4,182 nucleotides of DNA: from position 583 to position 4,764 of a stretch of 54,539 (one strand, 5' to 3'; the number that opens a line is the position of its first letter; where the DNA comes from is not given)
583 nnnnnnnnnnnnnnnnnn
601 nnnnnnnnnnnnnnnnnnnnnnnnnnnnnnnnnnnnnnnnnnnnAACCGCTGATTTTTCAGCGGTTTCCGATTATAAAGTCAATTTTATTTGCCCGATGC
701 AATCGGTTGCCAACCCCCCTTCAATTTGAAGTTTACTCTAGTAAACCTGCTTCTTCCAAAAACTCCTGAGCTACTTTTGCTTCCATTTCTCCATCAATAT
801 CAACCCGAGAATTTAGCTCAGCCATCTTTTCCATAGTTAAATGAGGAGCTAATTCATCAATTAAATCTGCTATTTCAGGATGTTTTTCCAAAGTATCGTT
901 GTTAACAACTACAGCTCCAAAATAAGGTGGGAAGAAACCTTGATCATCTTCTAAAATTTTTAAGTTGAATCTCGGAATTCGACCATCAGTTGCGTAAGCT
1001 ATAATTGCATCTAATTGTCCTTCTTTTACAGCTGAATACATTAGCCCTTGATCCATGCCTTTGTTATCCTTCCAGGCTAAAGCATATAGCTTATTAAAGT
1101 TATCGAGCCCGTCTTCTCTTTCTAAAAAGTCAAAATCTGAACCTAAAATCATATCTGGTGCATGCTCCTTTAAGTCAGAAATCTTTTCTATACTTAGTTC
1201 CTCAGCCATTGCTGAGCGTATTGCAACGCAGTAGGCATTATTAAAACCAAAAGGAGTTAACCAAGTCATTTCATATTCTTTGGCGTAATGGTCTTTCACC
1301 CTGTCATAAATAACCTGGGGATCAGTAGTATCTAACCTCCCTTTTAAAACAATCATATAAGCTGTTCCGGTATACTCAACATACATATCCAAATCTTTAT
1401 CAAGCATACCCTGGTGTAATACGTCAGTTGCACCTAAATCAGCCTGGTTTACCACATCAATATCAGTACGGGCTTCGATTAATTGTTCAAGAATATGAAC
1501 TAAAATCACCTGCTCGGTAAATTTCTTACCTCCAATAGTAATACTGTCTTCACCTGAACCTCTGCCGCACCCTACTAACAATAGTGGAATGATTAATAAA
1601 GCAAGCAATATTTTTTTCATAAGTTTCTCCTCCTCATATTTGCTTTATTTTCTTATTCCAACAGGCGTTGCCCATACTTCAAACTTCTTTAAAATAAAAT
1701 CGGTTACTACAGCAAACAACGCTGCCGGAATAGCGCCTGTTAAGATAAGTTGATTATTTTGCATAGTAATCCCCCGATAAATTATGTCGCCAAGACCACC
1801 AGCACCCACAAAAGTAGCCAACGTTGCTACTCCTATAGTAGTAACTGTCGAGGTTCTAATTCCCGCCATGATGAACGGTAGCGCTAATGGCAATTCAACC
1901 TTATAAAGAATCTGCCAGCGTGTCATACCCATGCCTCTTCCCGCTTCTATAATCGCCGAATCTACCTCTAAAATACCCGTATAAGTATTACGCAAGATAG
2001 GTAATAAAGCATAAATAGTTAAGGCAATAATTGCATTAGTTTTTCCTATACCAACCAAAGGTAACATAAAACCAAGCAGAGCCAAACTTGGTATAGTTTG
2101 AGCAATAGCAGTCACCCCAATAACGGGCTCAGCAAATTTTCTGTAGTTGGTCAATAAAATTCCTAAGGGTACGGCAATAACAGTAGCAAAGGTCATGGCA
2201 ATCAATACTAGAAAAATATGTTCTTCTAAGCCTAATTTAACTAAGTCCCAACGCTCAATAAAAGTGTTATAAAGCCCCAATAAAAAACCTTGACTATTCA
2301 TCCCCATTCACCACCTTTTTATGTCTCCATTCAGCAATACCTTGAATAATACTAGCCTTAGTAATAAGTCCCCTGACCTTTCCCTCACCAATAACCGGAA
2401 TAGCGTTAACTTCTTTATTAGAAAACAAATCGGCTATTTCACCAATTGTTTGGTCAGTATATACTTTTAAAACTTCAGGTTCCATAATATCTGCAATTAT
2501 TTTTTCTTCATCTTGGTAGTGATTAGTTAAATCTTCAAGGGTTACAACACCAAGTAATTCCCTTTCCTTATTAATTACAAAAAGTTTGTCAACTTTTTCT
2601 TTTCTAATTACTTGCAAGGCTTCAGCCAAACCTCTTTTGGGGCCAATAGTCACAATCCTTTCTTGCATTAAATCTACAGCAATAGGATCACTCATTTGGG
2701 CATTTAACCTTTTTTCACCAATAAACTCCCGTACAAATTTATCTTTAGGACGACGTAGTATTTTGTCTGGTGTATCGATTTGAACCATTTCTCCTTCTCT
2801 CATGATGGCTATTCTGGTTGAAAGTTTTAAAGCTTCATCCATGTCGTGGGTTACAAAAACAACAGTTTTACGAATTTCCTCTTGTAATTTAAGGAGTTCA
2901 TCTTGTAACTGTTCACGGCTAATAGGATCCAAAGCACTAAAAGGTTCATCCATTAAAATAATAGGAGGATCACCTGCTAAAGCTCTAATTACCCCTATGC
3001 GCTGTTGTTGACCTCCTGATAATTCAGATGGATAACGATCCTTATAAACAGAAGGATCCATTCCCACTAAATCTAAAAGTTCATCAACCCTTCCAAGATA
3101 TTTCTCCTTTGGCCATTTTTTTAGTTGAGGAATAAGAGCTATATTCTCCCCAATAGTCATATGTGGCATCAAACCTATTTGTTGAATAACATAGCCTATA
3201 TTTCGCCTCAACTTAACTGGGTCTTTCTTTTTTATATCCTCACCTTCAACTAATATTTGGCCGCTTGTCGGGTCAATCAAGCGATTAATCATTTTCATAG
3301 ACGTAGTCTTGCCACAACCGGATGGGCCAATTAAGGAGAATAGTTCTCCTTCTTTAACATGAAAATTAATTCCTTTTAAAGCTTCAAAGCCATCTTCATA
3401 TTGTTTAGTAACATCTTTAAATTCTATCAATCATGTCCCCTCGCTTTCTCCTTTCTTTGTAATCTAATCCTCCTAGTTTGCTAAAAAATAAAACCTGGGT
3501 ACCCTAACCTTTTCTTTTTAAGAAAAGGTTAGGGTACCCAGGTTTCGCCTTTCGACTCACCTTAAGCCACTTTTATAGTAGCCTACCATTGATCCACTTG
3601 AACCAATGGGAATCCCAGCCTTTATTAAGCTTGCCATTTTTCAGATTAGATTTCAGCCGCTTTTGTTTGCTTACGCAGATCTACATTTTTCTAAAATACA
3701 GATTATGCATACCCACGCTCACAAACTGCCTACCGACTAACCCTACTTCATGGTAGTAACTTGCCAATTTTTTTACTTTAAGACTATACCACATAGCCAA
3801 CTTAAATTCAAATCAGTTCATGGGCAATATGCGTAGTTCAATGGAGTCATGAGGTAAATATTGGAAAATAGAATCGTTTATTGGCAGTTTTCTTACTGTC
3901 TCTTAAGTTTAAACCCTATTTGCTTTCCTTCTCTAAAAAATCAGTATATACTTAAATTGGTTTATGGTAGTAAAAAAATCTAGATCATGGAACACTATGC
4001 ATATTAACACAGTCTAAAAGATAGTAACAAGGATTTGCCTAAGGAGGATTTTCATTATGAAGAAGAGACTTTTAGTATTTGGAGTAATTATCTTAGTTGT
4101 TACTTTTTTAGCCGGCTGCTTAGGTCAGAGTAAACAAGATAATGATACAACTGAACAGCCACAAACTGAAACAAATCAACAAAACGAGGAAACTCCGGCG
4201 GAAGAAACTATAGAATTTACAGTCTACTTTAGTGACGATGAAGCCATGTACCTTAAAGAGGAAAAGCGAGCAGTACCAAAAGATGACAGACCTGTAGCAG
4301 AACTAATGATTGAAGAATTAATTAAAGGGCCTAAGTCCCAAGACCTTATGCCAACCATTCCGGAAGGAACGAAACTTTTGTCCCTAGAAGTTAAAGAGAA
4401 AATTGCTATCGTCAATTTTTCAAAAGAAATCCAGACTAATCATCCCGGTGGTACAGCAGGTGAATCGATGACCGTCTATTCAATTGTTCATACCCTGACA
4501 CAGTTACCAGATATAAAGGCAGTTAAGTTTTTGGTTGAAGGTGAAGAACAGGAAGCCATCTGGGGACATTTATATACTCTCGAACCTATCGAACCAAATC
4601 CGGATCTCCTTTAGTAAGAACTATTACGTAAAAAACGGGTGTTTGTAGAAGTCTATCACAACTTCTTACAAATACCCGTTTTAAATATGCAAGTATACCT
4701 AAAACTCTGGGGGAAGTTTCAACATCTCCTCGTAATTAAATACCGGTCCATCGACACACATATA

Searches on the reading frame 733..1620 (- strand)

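Call 57: search_protein_families(library=pfam, proteins=[window:733-1620:-], max_evalue=0.00001)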
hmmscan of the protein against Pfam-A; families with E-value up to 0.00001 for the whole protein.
window:733-1620:- (295 aa): 1 family
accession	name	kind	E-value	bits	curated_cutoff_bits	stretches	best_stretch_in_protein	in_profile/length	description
PF04069.17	OpuAC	-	1e-62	212.5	21.2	1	26-290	2-257/257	Substrate binding domain of ABC-type glycine betaine transport system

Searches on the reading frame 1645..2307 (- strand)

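Call 57: search_protein_families(library=pfam, proteins=[window:1645-2307:-], max_evalue=0.00001)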
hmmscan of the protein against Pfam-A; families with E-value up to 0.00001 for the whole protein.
window:1645-2307:- (220 aa): 1 family
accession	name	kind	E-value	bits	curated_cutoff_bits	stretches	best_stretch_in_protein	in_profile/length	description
PF00528.27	BPD_transp_1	-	4.2e-23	82.5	26.4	1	45-208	1-177/184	Binding-protein-dependent transport system inner membrane component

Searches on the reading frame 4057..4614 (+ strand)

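Call 57: search_protein_families(library=pfam, proteins=[window:4057-4614:+], max_evalue=0.00001)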
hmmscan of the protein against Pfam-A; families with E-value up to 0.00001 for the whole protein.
window:4057-4614:+ (185 aa): 1 family
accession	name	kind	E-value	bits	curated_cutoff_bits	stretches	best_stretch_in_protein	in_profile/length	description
PF10646.14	Germane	-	2e-29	103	23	1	55-165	1-116/117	Sporulation and spore germination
